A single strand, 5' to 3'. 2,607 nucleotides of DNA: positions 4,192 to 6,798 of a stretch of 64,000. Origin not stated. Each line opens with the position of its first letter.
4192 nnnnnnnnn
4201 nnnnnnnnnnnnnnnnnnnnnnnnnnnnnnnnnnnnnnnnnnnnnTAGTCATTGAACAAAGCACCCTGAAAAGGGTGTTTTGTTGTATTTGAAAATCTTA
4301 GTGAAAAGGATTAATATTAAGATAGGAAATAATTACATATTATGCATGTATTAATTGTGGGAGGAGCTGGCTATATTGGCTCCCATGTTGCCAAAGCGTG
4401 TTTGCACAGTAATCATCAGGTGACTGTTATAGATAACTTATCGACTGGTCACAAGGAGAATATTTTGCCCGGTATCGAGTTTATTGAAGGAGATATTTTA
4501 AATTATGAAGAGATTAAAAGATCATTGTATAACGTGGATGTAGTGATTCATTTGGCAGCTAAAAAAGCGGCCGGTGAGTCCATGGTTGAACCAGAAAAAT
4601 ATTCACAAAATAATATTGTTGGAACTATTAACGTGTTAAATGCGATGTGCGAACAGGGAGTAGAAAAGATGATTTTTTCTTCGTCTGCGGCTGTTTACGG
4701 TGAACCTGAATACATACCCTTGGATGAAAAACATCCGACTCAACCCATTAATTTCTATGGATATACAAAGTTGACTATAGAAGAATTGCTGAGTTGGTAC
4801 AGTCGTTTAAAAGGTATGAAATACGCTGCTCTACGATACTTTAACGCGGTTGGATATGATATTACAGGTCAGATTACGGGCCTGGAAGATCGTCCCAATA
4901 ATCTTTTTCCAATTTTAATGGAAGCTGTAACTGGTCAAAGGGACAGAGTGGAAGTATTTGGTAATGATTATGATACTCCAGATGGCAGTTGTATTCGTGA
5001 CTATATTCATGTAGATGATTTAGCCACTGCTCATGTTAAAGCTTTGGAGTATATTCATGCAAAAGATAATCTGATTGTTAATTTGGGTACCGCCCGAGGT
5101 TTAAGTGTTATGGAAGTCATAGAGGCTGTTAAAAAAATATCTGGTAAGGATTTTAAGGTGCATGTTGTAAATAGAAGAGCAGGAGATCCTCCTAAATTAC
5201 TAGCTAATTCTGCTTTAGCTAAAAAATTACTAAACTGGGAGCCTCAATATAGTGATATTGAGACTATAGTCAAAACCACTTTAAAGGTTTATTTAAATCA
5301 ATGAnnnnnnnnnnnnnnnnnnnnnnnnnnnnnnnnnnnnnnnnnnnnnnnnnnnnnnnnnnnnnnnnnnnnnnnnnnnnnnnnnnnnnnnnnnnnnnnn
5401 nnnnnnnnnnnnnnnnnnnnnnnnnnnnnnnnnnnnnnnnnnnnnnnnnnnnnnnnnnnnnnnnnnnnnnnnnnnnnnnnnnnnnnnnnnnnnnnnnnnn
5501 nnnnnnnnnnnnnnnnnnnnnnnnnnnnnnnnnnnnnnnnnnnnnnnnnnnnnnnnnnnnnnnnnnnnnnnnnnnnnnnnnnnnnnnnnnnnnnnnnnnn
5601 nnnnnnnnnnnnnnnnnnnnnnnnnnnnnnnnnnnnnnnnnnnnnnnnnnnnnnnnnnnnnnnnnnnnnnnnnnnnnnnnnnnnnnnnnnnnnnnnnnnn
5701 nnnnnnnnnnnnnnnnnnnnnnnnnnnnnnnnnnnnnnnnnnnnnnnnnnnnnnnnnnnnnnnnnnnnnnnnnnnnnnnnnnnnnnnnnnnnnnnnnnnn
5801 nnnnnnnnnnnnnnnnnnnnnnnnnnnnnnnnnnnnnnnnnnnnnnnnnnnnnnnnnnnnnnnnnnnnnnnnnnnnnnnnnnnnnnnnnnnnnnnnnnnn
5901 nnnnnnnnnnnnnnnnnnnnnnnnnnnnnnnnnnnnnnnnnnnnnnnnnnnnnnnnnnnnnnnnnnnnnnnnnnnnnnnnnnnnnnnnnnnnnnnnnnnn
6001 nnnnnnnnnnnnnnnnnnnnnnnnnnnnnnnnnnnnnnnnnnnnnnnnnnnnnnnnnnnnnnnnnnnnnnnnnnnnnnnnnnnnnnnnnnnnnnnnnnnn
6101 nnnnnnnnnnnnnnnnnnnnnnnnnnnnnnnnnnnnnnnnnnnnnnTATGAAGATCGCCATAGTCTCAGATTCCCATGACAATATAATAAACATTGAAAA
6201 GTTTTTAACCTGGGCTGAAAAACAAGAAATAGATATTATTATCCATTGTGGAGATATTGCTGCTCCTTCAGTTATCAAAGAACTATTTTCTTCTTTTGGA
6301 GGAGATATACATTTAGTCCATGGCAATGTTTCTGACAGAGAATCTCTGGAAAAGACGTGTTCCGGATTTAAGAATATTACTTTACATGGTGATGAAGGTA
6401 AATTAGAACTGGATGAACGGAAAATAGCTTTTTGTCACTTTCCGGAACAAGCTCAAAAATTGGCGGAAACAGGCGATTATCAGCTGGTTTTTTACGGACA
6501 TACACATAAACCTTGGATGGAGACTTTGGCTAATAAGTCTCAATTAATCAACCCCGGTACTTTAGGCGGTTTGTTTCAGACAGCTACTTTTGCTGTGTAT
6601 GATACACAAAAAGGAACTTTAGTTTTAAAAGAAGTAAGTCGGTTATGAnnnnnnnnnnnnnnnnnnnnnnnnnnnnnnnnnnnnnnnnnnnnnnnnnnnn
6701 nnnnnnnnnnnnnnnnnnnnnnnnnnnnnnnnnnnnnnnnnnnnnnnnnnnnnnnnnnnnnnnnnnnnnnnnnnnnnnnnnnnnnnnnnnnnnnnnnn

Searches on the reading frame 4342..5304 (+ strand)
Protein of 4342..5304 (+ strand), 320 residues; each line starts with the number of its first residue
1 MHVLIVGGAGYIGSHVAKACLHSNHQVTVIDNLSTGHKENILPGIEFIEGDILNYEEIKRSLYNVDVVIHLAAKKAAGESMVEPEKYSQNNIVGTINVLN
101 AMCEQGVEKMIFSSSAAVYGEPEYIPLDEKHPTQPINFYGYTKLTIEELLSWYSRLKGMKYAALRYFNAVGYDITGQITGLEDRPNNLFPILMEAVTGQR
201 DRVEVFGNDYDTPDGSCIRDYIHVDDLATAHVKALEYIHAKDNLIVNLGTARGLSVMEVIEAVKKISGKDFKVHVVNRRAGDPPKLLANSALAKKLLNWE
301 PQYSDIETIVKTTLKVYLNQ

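Call 9: search_protein_families(library=pfam, proteins=[window:4342-5304:+], max_evalue=0.01)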
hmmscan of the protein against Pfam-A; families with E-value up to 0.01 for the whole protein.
window:4342-5304:+ (320 aa): 13 families
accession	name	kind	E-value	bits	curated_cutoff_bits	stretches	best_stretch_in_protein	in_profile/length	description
PF01370.27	Epimerase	-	1.4e-56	192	20.9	1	3-249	1-240/240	NAD dependent epimerase/dehydratase family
PF16363.11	GDP_Man_Dehyd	-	3.3e-48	165.3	27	1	4-311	1-330/332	GDP-mannose 4,6 dehydratase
PF01073.25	3Beta_HSD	-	1.3e-20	74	22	1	4-148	1-155/280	3-beta hydroxysteroid dehydrogenase/isomerase family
PF02719.21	Polysacc_synt_2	-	8e-15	55.2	20.2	1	3-171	1-173/293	Polysaccharide biosynthesis protein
PF13460.12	NAD_binding_10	-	2.3e-13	50.8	27.2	1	7-123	1-107/184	NAD(P)H-binding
PF04321.23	RmlD_sub_bind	-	2.8e-13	50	27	1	1-150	1-136/287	RmlD substrate binding domain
PF05368.20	NmrA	-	7.4e-11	42.6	27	1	3-115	5-107/298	NmrA-like family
PF07993.18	NAD_binding_4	-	4e-08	33.2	20.1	1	53-181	77-219/258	Male sterility protein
PF03435.24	Sacchrp_dh_NADP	-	2.6e-05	25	25.1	1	3-75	1-79/129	Saccharopine dehydrogenase NADP binding domain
PF01113.26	DapB_N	-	0.0036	17.8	25.6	1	1-95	1-98/124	Dihydrodipicolinate reductase, N-terminus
PF01488.26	Shikimate_DH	-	0.0037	17.8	24.3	0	3-73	15-84/138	Shikimate / quinate 5-dehydrogenase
PF02254.24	TrkA_N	-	0.0046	17.7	23.8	1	5-59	2-56/116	TrkA-N domain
PF02680.19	DUF211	-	0.0051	17.4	22.1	0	48-84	51-87/89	Uncharacterized ArCR, COG1888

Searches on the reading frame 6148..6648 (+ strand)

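Call 9: search_protein_families(library=pfam, proteins=[window:6148-6648:+], max_evalue=0.01)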
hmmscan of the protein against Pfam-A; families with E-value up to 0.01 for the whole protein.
window:6148-6648:+ (166 aa): 3 families
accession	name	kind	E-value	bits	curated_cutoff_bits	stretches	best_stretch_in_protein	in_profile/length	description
PF12850.12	Metallophos_2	-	2.6e-30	105.9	27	1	1-155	1-153/154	Calcineurin-like phosphoesterase superfamily domain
PF00149.33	Metallophos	-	3.1e-11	44.5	21.5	1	1-122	1-191/191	Calcineurin-like phosphoesterase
PF14582.11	Metallophos_3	-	0.002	17.9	28.2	0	103-155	203-251/259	Metallophosphoesterase, calcineurin superfamily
